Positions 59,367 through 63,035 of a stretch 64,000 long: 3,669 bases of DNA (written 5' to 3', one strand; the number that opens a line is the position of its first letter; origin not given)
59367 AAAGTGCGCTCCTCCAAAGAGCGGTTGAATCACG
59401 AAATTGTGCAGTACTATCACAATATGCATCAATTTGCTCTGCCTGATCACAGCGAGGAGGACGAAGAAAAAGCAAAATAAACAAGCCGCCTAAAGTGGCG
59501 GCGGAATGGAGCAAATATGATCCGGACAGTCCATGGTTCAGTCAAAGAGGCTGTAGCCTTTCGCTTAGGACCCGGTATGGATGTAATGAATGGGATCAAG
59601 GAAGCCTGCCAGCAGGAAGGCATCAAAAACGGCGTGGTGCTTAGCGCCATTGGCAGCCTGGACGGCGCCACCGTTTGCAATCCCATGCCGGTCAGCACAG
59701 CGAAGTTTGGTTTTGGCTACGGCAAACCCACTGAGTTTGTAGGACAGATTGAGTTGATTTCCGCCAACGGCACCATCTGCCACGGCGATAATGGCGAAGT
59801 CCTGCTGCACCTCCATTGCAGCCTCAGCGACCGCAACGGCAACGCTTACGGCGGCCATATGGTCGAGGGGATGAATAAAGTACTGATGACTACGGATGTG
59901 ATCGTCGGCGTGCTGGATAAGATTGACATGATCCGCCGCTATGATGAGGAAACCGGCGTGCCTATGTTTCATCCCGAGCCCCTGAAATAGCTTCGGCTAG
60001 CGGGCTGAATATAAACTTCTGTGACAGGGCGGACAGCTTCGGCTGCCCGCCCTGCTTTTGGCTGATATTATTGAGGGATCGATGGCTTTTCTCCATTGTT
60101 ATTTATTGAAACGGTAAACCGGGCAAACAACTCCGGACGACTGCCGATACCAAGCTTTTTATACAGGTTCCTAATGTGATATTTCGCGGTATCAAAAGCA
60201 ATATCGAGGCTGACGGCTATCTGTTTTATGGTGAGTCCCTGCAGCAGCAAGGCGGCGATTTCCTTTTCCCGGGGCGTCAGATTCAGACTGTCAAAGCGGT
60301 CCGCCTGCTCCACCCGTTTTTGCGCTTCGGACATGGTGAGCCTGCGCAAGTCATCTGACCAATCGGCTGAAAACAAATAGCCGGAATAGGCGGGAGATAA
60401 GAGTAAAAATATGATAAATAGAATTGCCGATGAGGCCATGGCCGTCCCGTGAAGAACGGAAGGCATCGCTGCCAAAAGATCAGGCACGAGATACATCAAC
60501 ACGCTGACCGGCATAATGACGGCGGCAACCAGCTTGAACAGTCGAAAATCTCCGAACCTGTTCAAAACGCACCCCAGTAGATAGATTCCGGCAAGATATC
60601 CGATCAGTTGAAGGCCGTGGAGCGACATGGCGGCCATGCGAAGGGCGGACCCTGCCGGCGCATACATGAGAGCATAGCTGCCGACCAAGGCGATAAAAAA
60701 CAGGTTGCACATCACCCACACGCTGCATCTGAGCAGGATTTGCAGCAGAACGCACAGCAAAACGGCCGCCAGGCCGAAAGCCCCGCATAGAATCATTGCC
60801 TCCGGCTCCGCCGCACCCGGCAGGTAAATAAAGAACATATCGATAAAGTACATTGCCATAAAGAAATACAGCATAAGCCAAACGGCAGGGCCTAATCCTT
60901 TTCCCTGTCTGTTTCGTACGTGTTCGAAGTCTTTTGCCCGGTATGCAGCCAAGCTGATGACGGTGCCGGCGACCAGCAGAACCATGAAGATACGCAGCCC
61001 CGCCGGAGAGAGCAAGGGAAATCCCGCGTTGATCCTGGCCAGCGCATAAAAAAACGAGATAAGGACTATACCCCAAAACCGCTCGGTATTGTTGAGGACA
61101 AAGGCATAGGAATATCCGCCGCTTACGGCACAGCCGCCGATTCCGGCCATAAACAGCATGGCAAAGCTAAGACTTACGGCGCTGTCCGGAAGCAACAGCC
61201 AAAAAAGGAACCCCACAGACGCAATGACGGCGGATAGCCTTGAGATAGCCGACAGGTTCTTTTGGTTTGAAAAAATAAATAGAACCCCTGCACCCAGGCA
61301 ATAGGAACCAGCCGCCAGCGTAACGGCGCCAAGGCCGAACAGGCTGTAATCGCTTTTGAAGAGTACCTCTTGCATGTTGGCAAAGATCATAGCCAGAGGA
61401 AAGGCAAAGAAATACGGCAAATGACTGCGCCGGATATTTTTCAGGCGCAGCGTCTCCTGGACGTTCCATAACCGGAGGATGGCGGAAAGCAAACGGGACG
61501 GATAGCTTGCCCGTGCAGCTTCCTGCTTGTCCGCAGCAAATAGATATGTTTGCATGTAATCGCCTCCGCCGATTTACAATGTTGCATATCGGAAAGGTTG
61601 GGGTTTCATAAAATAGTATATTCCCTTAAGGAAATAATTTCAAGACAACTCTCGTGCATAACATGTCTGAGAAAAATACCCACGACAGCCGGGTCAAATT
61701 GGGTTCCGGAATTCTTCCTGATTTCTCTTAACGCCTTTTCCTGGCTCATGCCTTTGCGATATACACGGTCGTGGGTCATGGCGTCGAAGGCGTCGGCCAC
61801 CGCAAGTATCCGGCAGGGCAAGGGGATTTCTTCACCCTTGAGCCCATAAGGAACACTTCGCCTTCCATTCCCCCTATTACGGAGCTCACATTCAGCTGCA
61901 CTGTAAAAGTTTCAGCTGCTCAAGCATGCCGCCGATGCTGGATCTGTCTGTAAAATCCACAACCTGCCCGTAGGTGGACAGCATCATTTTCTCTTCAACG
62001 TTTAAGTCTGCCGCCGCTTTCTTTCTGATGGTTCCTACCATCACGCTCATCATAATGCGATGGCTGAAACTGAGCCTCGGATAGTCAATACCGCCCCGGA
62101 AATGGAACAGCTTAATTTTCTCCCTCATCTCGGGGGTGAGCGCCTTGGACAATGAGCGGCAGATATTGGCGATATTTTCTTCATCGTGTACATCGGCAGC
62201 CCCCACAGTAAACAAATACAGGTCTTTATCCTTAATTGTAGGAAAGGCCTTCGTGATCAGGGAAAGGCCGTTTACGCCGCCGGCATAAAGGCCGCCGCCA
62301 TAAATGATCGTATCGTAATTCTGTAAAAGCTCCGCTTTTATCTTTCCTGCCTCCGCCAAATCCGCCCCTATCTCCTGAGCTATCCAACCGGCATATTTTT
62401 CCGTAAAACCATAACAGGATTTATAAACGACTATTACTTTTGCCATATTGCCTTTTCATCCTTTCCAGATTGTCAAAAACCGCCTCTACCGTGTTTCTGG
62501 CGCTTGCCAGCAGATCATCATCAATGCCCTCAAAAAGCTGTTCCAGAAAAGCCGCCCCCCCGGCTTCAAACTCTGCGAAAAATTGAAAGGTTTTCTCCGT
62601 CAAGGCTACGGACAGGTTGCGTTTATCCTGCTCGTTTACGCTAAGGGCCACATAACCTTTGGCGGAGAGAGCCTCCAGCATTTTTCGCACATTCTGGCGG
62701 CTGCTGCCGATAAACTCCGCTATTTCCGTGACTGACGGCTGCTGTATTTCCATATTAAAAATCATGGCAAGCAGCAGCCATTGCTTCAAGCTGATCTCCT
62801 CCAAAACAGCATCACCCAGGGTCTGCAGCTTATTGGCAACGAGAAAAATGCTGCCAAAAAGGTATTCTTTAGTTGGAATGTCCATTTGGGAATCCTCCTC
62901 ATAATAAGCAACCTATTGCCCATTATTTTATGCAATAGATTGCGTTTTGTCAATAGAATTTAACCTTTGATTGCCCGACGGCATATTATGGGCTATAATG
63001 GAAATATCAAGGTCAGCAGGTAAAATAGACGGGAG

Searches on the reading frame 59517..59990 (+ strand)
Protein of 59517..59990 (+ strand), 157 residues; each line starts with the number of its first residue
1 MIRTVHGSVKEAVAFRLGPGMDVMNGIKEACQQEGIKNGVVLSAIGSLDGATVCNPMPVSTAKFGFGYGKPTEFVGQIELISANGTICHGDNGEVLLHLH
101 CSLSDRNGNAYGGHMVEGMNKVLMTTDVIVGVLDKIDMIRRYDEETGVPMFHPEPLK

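Call 14: search_protein_families(library=pfam, proteins=[window:59517-59990:+])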
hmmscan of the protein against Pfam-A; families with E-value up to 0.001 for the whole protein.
window:59517-59990:+ (157 aa): 1 family
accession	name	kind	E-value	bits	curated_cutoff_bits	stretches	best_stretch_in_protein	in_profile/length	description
PF03479.20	PCC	-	2.1e-26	93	25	1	13-134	3-116/117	Plants and Prokaryotes Conserved (PCC) domain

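Call 39: search_solved_structures(query=window:59517-59990:+, max_evalue=1, show_alignments=3)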
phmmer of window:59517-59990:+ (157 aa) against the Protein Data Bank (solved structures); distinct sequences matched with E-value up to 1: 7.
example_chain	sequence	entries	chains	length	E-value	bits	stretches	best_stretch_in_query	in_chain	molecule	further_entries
2dt4_A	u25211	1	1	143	7.4e-09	39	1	11-119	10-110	Hypothetical protein PH0802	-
2p6y_A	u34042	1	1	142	2.3e-07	34.1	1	12-148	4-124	Hypothetical protein VCA0587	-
2hx0_A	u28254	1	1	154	2.6e-06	30.7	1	8-141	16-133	Putative DNA-binding protein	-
2nmu_A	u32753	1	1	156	2.7e-06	30.7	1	8-141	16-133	Putative DNA-binding protein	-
2h6l_A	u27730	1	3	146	2e-05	27.8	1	11-149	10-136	Hypothetical protein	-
3htn_A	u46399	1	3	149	0.021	18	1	22-120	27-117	Putative DNA binding protein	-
2g29_A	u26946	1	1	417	0.27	14.4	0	20-75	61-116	Nitrate transport protein nrtA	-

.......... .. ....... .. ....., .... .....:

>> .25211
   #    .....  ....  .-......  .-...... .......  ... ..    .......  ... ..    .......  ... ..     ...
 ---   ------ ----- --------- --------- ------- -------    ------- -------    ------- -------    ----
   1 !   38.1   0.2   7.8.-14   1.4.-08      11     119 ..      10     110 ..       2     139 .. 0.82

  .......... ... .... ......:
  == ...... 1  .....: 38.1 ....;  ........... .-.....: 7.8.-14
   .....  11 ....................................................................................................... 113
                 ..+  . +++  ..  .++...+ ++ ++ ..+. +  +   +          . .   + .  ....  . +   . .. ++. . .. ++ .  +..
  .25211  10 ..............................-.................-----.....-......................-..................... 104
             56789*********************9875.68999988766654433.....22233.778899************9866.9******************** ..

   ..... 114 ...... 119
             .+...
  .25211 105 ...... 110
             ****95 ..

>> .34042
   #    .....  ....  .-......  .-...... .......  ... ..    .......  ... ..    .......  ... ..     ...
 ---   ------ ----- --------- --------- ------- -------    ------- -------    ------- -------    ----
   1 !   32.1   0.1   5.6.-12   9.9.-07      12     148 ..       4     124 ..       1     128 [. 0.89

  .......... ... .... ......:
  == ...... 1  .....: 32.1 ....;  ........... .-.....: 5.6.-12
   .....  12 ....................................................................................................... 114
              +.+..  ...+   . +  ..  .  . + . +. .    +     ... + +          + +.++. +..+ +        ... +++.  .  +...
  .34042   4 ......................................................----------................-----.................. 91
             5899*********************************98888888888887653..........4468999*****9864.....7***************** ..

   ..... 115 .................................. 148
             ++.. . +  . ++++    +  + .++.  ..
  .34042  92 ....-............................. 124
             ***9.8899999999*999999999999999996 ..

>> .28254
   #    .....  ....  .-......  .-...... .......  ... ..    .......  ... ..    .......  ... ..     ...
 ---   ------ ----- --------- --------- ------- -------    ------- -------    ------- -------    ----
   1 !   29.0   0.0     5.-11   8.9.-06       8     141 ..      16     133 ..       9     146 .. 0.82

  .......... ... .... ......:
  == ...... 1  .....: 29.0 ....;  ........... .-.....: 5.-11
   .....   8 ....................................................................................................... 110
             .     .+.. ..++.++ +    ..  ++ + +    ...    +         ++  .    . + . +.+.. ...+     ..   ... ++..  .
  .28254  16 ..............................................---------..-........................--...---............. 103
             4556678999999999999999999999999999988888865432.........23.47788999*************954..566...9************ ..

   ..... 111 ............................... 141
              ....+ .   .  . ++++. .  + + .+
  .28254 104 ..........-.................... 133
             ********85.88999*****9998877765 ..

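Call 46: predict_structure(protein=window:59517-59990:+)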
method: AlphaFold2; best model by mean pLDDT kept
length: 157 residues; sequences in the alignment: 1
mean_pLDDT: 32.7   pTM: 0.26
mean pLDDT of the five models: 32.7, 31.7, 31.3, 30.6, 28.3
residues with pLDDT >= 90: 0; 70-90: 0; 50-70: 0; < 50: 157
segments of 3 or more residues with pLDDT < 50: 1-157
pLDDT, mean of each block of 10 residues (from residue 1): 23 31 43 38 31 37 33 32 40 40 32 27 24 28 34 29
secondary structure, 60 per line:
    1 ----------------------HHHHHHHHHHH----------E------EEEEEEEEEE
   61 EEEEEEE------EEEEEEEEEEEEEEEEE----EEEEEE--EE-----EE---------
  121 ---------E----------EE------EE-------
elements in order: H23-33 E51-67 E74-90 E95-100

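Call 47: find_homologous_proteins(query=window:59517-59990:+, max_evalue=1e-8)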
Query window:59517-59990:+ (157 aa): 7 proteins with E <= 1e-8 among 19 candidates.
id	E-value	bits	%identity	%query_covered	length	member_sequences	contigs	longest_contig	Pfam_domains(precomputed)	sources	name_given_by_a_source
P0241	4.2e-101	353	100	100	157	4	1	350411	PF03479.21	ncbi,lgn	-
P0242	5.4e-81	288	80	100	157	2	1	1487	PF03479.21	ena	-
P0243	2.9e-45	172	54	99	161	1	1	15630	PF03479.21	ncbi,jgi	-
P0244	2.7e-44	169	52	98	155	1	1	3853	PF03479.21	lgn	-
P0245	5.1e-40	155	50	96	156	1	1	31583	PF03479.21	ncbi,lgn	-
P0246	5.1e-37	145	49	98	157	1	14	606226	PF03479.21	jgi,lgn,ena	-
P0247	9.3e-36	141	45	96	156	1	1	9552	PF03479.21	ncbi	-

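Call 54: predict_structure(alignment_id=A2)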
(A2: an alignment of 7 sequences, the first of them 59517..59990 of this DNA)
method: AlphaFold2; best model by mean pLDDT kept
length: 157 residues; sequences in the alignment: 7
mean_pLDDT: 79.0   pTM: 0.75
mean pLDDT of the five models: 79.0, 77.0, 76.9, 75.2, 73.4
residues with pLDDT >= 90: 59; 70-90: 66; 50-70: 9; < 50: 23
segments of 3 or more residues with pLDDT < 50: 48-52, 54-70
pLDDT, mean of each block of 10 residues (from residue 1): 89 92 92 94 69 43 42 61 90 88 79 78 85 93 82 88
secondary structure, 60 per line:
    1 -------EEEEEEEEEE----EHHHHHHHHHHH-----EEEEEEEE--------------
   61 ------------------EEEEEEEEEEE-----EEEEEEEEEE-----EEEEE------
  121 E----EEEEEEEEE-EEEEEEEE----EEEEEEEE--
elements in order: E8-17 H23-33 E39-46 E79-89 E95-104 E110-114 E126-134 E136-143 E148-155

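Call 68: find_encoding_contigs(protein=P0241, flank=3000, max_places=2)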
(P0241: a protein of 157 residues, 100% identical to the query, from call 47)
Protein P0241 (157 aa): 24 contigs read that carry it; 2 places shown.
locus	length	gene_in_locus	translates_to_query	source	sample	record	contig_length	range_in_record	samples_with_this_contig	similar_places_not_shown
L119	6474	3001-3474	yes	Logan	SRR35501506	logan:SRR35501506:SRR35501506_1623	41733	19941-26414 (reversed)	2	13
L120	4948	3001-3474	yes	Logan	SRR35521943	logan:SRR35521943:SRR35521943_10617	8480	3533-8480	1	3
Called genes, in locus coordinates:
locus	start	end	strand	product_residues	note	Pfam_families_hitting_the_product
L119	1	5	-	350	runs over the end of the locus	PF03480:DctP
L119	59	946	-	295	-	PF02826:2-Hacid_dh_C (weak), PF03446:NAD_binding_2, PF03721:UDPG_MGDP_dh_N (faint), PF03807:F420_oxidored, PF02153:PDH_N (weak), PF14833:NAD_binding_11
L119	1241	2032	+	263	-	PF02596:DUF169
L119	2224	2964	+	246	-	PF00392:GntR, PF07729:FCD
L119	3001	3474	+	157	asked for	PF03479:PCC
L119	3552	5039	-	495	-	PF00196:GerE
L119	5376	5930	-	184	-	PF12724:Flavodoxin_5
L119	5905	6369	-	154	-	PF01047:MarR (weak), PF12802:MarR_2 (weak)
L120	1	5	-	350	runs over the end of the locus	PF03480:DctP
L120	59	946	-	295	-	PF02826:2-Hacid_dh_C (weak), PF03446:NAD_binding_2, PF03721:UDPG_MGDP_dh_N (faint), PF03807:F420_oxidored, PF02153:PDH_N (weak), PF14833:NAD_binding_11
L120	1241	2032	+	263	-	PF02596:DUF169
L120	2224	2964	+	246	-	PF00392:GntR, PF07729:FCD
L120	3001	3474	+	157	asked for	PF03479:PCC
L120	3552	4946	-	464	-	?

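Call 72: find_encoding_contigs(protein=P0246, flank=10000, max_places=1)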
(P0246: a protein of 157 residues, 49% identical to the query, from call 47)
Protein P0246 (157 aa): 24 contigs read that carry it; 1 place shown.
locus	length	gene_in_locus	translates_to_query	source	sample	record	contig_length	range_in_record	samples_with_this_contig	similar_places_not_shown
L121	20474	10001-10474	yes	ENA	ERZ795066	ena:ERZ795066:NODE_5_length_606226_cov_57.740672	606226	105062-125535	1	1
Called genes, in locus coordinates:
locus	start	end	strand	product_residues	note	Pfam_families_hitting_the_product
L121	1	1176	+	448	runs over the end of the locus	PF01546:Peptidase_M20, PF07687:M20_dimer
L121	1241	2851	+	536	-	PF00496:SBP_bac_5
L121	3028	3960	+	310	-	PF19300:BPD_transp_1_N, PF00528:BPD_transp_1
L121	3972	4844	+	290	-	PF12911:OppC_N, PF00528:BPD_transp_1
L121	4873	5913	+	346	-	PF02463:SMC_N (faint), PF00005:ABC_tran, PF13304:AAA_21 (weak), PF08352:oligo_HPY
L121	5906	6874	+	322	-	PF00005:ABC_tran, PF13304:AAA_21 (faint), PF08352:oligo_HPY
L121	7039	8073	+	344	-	PF08240:ADH_N, PF16912:Glu_dehyd_C (weak), PF00107:ADH_zinc_N, PF13602:ADH_zinc_N_2 (weak)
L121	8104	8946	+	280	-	PF00456:Transketolase_N, PF13292:DXP_synthase_N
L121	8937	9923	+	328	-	PF02779:Transket_pyr, PF02780:Transketolase_C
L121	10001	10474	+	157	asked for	PF03479:PCC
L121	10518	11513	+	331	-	PF00676:E1_dh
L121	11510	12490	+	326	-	PF02779:Transket_pyr, PF02780:Transketolase_C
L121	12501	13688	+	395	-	PF00364:Biotin_lipoyl, PF25997:BSH_YhbJ (faint), PF02817:E3_binding, PF00198:2-oxoacid_dh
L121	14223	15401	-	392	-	PF00872:Transposase_mut, PF10551:MULE (weak)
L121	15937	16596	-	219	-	PF13541:ChlI, PF01078:Mg_chelatase (weak)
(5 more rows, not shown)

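Call 73: find_encoding_contigs(protein=P0245, flank=10000, max_places=1)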
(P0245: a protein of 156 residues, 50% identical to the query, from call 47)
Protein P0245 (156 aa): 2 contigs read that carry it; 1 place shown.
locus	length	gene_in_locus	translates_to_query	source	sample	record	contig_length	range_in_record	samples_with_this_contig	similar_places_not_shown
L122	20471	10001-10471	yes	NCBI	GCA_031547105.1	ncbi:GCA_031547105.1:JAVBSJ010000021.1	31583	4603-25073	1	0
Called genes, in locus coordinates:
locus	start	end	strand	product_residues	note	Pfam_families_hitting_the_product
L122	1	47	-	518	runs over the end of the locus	PF00395:SLH (faint)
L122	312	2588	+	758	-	PF19732:SpoIIE_N, PF07228:SpoIIE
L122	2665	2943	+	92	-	-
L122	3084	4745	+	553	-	PF01476:LysM, PF07501:G5, PF01551:Peptidase_M23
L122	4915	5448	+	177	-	PF00719:Pyrophosphatase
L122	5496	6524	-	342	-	-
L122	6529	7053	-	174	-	PF12822:ECF_trnsprt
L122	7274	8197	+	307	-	PF06675:DUF1177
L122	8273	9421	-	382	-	PF01734:Patatin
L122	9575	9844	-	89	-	-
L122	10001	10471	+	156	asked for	PF03479:PCC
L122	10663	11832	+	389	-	PF03977:OAD_beta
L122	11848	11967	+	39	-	-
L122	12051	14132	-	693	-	PF00009:GTP_EFTU, PF22042:EF-G_D2, PF03144:GTP_EFTU_D2, PF14492:EFG_III, PF03764:EFG_IV, PF00679:EFG_C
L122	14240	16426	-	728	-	-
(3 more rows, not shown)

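Call 74: find_encoding_contigs(protein=P0243, flank=10000, max_places=1)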
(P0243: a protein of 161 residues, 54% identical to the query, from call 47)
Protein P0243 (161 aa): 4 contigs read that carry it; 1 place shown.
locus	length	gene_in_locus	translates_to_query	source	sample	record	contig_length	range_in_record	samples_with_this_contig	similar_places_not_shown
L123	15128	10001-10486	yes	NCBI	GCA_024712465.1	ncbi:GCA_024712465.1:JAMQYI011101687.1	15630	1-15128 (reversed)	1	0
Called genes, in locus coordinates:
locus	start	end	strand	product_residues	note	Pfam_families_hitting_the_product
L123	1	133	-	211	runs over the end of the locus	?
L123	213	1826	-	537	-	PF01547:SBP_bac_1, PF13416:SBP_bac_8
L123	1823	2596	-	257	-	PF00528:BPD_transp_1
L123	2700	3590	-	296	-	PF00528:BPD_transp_1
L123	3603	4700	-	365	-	PF17850:CysA_C_terminal (faint), PF00005:ABC_tran, PF13304:AAA_21 (faint)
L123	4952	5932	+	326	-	PF21948:LplA-B_cat, PF03099:BPL_LplA_LipB, PF10437:Lip_prot_lig_C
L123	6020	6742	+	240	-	PF00392:GntR, PF07729:FCD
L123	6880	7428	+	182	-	PF04290:DctQ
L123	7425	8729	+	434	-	PF06808:DctM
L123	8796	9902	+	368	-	PF03480:DctP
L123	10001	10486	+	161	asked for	PF03479:PCC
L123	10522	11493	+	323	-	PF00676:E1_dh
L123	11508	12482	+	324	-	PF02779:Transket_pyr, PF02780:Transketolase_C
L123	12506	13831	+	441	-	PF00364:Biotin_lipoyl, PF25997:BSH_YhbJ (weak), PF02817:E3_binding, PF00198:2-oxoacid_dh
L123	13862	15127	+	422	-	?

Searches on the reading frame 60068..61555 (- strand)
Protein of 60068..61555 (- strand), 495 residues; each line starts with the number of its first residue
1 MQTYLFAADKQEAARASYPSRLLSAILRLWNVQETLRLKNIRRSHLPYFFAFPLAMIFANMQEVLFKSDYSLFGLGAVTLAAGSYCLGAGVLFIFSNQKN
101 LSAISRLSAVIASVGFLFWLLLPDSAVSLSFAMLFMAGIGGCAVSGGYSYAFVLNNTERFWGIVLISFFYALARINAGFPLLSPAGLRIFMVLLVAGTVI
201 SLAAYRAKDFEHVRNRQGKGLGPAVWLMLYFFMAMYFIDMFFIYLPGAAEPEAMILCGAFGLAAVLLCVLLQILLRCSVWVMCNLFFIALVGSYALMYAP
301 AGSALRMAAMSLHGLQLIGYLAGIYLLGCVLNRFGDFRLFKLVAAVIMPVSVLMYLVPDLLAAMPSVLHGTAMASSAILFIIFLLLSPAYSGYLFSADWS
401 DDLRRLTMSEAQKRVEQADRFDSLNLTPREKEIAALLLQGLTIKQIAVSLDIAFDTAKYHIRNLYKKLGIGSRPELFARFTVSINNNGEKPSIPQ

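Call 14: search_protein_families(library=pfam, proteins=[window:60068-61555:-])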
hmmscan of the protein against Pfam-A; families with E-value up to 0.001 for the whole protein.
window:60068-61555:- (495 aa): 1 family
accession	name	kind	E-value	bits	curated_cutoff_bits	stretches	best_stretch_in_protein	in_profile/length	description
PF00196.25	GerE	-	1.4e-14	53.9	23.5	1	425-476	2-53/57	Bacterial regulatory proteins, luxR family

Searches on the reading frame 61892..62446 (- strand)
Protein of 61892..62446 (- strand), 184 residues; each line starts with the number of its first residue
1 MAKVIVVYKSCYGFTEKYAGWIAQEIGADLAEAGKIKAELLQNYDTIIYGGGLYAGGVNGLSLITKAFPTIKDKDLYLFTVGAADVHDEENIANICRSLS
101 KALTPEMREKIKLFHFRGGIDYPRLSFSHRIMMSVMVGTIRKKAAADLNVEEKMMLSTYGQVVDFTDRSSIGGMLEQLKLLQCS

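Call 14: search_protein_families(library=pfam, proteins=[window:61892-62446:-])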
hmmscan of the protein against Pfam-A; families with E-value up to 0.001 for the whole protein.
window:61892-62446:- (184 aa): 2 families
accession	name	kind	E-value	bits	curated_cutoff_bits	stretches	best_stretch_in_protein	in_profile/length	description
PF12724.12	Flavodoxin_5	-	4.1e-22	79.5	27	1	5-137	1-135/145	Flavodoxin domain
PF12641.12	Flavodoxin_3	-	0.00019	21.7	27.5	1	6-121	2-114/160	Flavodoxin domain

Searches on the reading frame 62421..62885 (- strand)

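Call 14: search_protein_families(library=pfam, proteins=[window:62421-62885:-])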
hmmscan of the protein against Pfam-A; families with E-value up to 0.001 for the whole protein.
window:62421-62885:- (154 aa): 4 families
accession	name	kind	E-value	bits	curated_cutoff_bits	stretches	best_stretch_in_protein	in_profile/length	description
PF12802.13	MarR_2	-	5e-07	30.2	27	1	32-89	4-60/61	MarR family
PF01047.28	MarR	-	7.1e-07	29.5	24.6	1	31-90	1-58/59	MarR family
PF22381.2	Staph_reg_Sar_Rot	-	7e-05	23.3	27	1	30-101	11-80/85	Transcriptional regulator SarA/Rot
PF13545.12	HTH_Crp_2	-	0.00015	22.1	27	0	50-80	23-53/70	Crp-like helix-turn-helix domain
